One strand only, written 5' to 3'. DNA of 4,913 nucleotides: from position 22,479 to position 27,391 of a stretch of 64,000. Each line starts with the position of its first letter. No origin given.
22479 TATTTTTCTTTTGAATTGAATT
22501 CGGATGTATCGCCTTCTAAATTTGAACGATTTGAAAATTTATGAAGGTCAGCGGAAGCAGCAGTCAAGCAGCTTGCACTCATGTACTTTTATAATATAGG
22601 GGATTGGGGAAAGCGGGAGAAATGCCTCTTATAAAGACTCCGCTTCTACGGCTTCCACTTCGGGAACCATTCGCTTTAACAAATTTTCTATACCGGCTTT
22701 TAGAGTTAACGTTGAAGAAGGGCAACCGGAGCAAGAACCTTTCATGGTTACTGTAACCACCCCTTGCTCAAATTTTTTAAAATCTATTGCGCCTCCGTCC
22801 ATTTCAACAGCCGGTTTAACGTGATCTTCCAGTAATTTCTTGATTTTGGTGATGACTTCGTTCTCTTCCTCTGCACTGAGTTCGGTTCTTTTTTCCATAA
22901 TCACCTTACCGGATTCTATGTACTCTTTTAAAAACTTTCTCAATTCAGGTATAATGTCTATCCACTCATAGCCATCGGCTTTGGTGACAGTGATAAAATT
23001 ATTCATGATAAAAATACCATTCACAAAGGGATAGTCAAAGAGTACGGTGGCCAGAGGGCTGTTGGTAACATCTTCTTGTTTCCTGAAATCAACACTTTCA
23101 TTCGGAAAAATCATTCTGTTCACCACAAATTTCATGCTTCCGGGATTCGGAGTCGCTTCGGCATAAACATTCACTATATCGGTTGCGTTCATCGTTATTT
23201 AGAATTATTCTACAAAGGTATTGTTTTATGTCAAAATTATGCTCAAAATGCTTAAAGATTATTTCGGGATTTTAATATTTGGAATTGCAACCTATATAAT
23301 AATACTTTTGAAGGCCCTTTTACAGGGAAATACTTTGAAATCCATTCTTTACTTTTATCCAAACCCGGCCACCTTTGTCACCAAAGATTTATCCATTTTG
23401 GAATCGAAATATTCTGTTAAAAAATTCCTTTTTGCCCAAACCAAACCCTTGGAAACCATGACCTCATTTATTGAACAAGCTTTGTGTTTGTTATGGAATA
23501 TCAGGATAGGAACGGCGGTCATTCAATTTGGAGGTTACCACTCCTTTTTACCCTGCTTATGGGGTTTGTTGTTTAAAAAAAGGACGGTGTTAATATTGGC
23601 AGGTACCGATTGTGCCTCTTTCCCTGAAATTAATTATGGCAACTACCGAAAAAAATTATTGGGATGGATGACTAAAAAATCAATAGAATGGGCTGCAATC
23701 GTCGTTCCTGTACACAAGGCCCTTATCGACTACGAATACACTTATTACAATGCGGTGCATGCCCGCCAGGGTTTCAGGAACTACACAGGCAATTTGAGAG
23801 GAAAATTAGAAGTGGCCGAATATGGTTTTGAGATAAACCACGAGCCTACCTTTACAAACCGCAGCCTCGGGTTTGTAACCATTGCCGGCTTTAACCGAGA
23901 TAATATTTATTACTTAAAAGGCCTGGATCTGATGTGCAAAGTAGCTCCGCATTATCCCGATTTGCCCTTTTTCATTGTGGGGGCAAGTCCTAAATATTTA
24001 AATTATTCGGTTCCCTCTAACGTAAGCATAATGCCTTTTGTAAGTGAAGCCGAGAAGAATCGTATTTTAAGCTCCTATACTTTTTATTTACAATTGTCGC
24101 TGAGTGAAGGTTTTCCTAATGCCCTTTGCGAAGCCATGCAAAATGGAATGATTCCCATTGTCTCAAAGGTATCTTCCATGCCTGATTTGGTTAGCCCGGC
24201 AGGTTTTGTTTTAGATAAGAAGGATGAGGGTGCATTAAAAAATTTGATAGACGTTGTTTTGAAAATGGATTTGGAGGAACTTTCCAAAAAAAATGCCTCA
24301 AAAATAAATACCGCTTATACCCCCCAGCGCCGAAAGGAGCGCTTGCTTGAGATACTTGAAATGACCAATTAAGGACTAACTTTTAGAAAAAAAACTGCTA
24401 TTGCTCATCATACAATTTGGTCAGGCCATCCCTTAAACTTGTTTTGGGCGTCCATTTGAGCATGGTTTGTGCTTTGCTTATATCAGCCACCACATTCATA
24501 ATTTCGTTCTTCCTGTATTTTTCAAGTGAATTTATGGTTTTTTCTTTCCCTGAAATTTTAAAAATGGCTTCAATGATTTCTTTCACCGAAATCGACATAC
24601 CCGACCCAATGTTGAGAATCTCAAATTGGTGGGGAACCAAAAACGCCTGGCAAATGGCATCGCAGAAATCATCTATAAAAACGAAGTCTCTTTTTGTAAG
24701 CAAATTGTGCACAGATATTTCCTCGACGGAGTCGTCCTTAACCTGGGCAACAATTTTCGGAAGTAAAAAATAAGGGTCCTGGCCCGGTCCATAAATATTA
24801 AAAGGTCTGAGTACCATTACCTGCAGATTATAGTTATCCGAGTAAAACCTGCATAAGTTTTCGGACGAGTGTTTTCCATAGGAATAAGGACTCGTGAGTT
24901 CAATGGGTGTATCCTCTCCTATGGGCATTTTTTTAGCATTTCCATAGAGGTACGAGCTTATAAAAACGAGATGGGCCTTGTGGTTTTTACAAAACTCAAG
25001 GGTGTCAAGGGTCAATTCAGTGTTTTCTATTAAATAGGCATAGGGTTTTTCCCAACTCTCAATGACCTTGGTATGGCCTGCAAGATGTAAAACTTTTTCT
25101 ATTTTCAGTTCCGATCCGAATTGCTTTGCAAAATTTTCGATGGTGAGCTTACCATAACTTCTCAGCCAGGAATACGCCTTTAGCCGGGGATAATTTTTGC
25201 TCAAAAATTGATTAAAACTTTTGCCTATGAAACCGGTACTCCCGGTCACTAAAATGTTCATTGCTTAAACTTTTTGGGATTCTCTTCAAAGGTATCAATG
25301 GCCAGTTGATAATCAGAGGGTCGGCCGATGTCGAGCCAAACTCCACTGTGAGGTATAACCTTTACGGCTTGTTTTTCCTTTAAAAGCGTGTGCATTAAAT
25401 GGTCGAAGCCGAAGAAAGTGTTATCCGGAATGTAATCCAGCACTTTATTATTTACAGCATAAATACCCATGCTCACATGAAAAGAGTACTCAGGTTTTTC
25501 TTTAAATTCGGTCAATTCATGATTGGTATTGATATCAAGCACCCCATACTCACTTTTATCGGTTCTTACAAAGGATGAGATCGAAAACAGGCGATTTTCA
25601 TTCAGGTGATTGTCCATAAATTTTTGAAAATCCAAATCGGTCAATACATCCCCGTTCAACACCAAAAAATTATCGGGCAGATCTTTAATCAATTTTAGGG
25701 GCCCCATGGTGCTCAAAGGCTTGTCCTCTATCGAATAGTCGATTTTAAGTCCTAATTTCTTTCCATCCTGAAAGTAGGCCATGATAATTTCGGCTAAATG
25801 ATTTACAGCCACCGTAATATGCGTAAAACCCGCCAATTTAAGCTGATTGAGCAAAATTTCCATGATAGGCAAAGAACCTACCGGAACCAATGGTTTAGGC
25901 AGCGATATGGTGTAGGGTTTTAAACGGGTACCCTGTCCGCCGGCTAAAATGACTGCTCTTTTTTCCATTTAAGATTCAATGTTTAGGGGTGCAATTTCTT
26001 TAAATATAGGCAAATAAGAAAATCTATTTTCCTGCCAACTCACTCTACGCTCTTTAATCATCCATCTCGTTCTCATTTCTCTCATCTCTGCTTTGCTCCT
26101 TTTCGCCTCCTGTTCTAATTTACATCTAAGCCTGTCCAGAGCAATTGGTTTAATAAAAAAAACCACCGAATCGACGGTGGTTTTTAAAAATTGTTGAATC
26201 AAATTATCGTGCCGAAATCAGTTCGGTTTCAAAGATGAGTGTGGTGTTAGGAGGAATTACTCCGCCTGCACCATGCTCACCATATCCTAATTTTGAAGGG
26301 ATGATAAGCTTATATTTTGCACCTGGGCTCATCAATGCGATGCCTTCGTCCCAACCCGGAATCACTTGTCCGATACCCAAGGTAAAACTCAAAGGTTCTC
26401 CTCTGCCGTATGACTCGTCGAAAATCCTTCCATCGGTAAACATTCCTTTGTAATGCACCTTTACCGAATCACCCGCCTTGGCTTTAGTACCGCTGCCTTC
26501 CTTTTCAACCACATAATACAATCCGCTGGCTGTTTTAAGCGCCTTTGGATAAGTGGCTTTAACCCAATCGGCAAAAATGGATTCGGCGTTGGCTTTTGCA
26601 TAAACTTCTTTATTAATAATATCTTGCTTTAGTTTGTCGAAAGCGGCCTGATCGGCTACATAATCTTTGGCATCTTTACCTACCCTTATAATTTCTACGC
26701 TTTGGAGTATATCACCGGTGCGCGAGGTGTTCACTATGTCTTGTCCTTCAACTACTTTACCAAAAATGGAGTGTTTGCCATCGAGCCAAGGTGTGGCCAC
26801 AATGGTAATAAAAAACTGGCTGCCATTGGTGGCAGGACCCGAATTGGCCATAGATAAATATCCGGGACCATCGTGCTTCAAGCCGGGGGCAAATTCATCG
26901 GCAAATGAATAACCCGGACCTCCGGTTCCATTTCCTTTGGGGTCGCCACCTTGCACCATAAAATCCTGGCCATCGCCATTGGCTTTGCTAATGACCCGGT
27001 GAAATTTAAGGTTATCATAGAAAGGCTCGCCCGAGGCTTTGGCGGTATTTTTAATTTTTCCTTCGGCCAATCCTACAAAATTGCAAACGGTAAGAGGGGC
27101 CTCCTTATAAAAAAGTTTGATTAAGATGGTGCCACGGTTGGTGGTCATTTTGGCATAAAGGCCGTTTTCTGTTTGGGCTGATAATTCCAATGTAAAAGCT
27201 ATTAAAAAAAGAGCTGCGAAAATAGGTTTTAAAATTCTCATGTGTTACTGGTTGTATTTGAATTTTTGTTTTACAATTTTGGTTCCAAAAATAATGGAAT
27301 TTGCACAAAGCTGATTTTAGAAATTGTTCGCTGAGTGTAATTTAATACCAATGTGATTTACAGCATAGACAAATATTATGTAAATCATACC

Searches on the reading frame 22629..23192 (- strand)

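Call 18: search_protein_families(library=pfam, proteins=[window:22629-23192:-], max_evalue=0.0001)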
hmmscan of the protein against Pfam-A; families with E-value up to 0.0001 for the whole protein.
window:22629-23192:- (187 aa): 2 families
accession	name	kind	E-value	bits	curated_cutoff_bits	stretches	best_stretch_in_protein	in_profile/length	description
PF08712.16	Nfu_N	-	5.5e-27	94.1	27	1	9-95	1-88/88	Scaffold protein Nfu/NifU N terminal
PF01106.22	NifU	-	2.9e-25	88.6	27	1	117-183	1-67/67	NifU-like domain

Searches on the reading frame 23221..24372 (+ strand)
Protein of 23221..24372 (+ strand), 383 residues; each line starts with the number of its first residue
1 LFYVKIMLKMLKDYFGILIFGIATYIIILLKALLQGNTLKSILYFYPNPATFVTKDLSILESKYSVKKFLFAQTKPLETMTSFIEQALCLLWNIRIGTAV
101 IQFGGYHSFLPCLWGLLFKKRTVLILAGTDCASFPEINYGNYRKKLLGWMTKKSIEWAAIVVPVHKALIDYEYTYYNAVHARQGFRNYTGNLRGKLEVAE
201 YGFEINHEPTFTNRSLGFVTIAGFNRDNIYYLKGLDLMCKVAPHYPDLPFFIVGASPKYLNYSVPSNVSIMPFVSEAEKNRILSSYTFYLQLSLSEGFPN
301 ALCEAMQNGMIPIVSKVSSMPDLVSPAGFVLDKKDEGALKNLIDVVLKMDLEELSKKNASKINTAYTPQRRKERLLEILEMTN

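Call 18: search_protein_families(library=pfam, proteins=[window:23221-24372:+], max_evalue=0.0001)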
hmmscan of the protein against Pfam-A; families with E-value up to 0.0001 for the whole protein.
window:23221-24372:+ (383 aa): 2 families
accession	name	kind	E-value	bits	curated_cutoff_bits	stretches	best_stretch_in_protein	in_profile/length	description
PF00534.26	Glycos_transf_1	-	5.3e-14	52.5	26.4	1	230-354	25-161/172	Glycosyl transferases group 1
PF13692.12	Glyco_trans_1_4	-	1.2e-10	42.2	27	1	231-345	13-138/142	Glycosyl transferases group 1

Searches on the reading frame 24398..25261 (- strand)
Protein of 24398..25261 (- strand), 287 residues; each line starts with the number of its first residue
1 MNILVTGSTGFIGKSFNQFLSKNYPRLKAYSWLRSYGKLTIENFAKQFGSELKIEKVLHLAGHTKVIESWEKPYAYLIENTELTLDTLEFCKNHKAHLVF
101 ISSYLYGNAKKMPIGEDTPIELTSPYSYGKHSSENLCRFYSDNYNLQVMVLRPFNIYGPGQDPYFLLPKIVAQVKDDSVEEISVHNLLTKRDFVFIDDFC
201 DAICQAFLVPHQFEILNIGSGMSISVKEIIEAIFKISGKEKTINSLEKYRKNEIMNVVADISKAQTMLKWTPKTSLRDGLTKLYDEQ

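Call 18: search_protein_families(library=pfam, proteins=[window:24398-25261:-], max_evalue=0.0001)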
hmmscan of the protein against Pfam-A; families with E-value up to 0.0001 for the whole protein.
window:24398-25261:- (287 aa): 6 families
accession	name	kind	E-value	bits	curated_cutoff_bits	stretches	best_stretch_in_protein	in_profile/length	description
PF16363.11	GDP_Man_Dehyd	-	2.8e-39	135.9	27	1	36-282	58-331/332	GDP-mannose 4,6 dehydratase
PF01370.27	Epimerase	-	1.9e-38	132.7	20.9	1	3-219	1-240/240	NAD dependent epimerase/dehydratase family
PF07993.18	NAD_binding_4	-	3.9e-09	36.5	20.1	1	53-158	88-209/258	Male sterility protein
PF04321.23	RmlD_sub_bind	-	6.4e-08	32.4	27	1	1-159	1-154/287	RmlD substrate binding domain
PF01073.25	3Beta_HSD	-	2.8e-06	27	22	0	55-178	68-201/280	3-beta hydroxysteroid dehydrogenase/isomerase family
PF02719.21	Polysacc_synt_2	-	7.3e-05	22.5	20.2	0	52-243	76-253/293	Polysaccharide biosynthesis protein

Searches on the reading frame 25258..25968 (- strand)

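Call 18: search_protein_families(library=pfam, proteins=[window:25258-25968:-], max_evalue=0.0001)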
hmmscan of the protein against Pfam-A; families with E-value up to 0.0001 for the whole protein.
window:25258-25968:- (236 aa): 2 families
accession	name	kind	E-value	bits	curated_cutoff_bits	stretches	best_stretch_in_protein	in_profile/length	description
PF00483.29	NTP_transferase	-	2.3e-39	135.9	21.2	1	5-225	2-240/245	Nucleotidyl transferase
PF12804.13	NTP_transf_3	-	2.5e-08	34.7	27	1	5-65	1-55/160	MobA-like NTP transferase domain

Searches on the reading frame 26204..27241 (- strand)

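Call 18: search_protein_families(library=pfam, proteins=[window:26204-27241:-], max_evalue=0.0001)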
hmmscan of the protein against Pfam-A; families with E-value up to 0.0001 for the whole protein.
window:26204-27241:- (345 aa): 2 families
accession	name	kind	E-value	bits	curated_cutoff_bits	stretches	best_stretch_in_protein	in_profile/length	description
PF00160.26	Pro_isomerase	-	2.4e-39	135.6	21.7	1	30-175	2-139/159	Cyclophilin type peptidyl-prolyl cis-trans isomerase/CLD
PF00254.34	FKBP_C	-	1.9e-33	115.1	21.1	1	252-342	3-94/94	FKBP-type peptidyl-prolyl cis-trans isomerase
